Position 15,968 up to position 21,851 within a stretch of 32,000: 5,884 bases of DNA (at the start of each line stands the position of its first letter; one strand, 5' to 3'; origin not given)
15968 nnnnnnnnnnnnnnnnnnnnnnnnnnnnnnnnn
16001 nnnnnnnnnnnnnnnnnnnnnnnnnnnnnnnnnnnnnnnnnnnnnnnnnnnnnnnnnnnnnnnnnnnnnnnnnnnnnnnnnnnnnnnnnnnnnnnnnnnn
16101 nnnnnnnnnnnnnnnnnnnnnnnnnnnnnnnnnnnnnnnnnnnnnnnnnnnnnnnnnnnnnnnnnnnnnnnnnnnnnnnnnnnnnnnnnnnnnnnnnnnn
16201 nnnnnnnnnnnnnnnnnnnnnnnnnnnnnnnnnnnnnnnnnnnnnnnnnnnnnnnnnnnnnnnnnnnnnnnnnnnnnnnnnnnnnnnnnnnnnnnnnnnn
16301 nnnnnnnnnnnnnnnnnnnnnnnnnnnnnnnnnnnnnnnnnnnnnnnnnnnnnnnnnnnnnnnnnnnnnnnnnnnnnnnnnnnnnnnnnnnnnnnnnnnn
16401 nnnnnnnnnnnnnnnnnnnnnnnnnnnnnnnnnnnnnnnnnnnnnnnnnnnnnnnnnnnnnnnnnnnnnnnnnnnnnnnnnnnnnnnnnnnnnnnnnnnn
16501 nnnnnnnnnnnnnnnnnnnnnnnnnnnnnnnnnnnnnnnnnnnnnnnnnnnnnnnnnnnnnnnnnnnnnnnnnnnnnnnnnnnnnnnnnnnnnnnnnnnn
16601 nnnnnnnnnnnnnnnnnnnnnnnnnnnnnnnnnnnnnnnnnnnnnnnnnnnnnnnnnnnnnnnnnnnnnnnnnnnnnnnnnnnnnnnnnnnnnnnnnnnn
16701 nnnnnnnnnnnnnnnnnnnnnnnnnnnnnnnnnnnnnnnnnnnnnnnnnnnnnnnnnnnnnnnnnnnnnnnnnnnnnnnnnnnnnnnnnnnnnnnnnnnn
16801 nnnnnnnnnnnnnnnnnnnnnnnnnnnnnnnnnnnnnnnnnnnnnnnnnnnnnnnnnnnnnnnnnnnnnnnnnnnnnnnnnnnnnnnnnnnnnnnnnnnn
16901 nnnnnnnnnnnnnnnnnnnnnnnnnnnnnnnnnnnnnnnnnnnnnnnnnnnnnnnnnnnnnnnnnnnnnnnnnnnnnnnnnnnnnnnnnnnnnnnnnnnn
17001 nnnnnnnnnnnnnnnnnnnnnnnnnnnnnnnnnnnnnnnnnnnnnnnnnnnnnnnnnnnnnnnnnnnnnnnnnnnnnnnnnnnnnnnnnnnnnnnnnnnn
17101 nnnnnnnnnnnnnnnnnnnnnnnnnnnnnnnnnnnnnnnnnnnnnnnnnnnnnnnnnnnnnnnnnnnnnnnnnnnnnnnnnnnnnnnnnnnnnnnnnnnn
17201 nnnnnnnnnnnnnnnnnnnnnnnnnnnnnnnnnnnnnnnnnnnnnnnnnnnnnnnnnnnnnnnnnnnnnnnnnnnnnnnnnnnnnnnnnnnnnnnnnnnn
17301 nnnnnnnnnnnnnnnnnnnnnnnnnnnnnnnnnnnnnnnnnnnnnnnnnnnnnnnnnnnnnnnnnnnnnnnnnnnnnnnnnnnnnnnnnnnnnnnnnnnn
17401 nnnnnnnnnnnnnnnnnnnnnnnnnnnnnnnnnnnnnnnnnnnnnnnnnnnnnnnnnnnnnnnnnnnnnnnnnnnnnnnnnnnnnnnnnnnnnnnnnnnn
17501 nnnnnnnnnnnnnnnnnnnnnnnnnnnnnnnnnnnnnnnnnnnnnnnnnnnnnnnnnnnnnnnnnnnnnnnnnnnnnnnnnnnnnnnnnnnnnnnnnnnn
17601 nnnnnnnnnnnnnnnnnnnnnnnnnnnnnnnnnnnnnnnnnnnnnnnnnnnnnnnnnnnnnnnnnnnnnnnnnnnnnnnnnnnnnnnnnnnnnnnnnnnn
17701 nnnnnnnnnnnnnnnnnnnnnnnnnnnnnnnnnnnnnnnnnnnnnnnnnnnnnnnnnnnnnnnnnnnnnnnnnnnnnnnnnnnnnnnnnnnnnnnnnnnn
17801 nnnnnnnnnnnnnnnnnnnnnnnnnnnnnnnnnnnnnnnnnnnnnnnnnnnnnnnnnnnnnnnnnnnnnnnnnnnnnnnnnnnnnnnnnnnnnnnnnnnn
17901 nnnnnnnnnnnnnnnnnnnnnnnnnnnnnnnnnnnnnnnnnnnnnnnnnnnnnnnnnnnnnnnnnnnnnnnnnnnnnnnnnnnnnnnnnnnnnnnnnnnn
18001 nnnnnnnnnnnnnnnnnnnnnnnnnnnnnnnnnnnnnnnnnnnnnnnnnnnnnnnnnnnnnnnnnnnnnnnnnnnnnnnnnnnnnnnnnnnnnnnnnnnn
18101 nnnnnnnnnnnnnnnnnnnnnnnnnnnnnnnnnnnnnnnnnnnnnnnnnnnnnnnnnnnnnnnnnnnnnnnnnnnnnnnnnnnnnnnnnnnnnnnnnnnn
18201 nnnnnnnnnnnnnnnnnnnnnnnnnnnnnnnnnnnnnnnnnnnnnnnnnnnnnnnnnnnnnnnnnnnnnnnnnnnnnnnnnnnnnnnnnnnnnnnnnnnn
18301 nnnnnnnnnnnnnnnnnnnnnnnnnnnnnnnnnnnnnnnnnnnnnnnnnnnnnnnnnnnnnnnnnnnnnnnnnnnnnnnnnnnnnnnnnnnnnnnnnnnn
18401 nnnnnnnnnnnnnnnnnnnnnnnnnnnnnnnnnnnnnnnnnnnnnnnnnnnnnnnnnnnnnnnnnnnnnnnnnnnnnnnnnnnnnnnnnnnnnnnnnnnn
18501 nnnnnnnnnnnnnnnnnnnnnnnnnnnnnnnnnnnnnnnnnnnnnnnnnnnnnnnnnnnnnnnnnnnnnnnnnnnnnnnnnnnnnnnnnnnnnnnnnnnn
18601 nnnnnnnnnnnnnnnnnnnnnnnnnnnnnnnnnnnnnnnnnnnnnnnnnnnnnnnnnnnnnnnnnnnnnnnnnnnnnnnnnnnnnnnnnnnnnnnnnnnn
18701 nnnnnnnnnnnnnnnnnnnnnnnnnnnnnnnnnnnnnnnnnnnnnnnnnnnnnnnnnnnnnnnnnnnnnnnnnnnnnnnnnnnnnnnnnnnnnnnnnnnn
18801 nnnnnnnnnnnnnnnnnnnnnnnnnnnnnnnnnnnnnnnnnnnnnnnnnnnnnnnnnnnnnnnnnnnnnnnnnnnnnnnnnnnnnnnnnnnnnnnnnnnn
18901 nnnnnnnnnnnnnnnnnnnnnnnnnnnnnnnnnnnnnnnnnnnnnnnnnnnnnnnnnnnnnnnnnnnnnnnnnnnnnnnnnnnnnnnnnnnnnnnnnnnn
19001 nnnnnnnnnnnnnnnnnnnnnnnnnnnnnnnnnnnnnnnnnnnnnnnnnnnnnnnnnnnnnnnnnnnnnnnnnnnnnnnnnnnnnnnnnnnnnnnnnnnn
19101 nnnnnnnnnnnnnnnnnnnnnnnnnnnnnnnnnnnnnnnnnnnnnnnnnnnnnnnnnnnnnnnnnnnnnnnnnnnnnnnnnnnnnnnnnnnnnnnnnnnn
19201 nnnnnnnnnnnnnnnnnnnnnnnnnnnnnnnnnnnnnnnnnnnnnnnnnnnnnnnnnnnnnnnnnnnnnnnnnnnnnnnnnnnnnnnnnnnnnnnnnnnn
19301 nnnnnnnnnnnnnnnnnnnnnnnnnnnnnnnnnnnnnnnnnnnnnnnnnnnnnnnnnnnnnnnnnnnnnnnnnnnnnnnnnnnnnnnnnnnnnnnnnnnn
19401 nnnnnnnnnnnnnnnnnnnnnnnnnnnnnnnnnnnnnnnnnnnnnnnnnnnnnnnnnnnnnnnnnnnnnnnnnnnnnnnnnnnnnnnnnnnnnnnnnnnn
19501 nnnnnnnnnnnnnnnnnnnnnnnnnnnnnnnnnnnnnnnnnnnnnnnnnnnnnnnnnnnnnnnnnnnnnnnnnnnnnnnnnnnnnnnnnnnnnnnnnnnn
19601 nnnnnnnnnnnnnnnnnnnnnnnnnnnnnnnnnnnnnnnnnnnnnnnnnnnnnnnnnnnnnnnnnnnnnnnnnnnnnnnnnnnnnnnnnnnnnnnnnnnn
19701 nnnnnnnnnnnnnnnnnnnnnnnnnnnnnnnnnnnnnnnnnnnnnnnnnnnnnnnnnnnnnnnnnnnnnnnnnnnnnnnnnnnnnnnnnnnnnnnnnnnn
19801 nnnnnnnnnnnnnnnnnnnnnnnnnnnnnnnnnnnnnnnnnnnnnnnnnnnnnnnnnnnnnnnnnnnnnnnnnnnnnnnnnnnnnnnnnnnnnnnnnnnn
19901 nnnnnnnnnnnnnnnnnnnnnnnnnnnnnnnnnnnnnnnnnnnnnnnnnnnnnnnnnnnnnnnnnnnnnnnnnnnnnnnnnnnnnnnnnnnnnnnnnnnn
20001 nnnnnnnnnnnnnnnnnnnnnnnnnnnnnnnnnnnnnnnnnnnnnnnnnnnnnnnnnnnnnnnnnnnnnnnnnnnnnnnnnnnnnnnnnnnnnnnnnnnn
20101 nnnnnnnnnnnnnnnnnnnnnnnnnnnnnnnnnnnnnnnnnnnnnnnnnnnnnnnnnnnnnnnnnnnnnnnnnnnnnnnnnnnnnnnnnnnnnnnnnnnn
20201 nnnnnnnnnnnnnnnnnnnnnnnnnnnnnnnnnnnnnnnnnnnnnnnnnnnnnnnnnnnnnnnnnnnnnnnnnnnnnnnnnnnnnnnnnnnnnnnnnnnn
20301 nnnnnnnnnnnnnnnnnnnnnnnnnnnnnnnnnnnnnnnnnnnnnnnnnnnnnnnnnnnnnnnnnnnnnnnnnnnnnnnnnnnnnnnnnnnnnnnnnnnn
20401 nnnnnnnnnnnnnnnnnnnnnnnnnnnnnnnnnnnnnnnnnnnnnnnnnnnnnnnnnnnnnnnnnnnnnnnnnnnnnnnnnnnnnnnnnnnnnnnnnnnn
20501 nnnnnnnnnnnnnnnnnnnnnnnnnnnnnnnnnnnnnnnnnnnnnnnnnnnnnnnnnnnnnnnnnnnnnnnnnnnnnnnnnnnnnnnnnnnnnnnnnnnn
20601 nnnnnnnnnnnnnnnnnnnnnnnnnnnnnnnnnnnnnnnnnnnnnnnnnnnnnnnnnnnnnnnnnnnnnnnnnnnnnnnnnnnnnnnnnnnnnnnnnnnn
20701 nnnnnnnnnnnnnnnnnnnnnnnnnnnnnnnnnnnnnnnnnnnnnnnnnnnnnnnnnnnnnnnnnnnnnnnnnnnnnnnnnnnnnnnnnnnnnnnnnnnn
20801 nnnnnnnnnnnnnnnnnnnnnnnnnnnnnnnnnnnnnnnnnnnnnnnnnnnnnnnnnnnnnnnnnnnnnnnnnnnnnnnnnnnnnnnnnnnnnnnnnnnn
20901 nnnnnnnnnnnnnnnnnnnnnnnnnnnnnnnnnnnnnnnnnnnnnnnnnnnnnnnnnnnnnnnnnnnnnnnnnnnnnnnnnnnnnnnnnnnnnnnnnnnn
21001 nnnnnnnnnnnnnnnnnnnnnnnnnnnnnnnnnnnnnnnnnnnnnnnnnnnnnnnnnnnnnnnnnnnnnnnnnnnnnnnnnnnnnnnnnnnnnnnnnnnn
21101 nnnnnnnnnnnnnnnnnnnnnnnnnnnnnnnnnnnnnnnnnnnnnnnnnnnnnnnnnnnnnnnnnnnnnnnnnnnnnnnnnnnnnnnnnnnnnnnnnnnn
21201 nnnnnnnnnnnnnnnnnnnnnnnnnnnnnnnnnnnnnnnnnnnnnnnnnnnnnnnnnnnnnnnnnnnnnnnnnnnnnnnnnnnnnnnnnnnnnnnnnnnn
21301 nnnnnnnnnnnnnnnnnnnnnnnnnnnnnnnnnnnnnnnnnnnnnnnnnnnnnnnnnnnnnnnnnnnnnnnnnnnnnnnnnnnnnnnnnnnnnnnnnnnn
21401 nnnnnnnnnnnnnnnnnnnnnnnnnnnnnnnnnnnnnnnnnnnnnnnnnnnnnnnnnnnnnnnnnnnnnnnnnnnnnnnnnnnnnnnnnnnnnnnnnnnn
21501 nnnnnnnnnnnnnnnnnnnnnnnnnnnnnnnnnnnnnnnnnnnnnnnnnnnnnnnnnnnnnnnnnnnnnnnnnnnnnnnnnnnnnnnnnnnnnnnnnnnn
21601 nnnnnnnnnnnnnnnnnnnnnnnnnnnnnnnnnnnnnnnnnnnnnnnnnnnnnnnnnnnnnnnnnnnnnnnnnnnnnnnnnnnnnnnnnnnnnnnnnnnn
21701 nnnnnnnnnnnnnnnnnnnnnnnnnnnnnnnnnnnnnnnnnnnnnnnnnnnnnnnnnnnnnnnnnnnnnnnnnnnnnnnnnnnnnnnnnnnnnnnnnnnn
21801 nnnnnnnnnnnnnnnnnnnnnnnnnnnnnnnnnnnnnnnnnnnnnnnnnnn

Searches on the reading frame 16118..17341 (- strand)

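Call 105: search_protein_families(library=pfam, proteins=[window:16118-17341:-], max_evalue=0.00001)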
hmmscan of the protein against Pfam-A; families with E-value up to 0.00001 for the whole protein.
window:16118-17341:- (407 aa): 1 family
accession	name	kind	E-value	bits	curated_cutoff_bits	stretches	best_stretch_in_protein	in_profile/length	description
PF02687.27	FtsX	-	2.8e-14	53.6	25.5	1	259-328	2-71/120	FtsX-like permease C-terminal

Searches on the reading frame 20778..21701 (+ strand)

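Call 105: search_protein_families(library=pfam, proteins=[window:20778-21701:+], max_evalue=0.00001)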
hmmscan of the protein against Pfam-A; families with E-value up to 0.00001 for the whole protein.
window:20778-21701:+ (307 aa): 1 family
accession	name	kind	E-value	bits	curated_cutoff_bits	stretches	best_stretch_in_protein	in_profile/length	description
PF00586.29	AIRS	-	1e-10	42.5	24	1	42-143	3-111/112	AIR synthase related protein, N-terminal domain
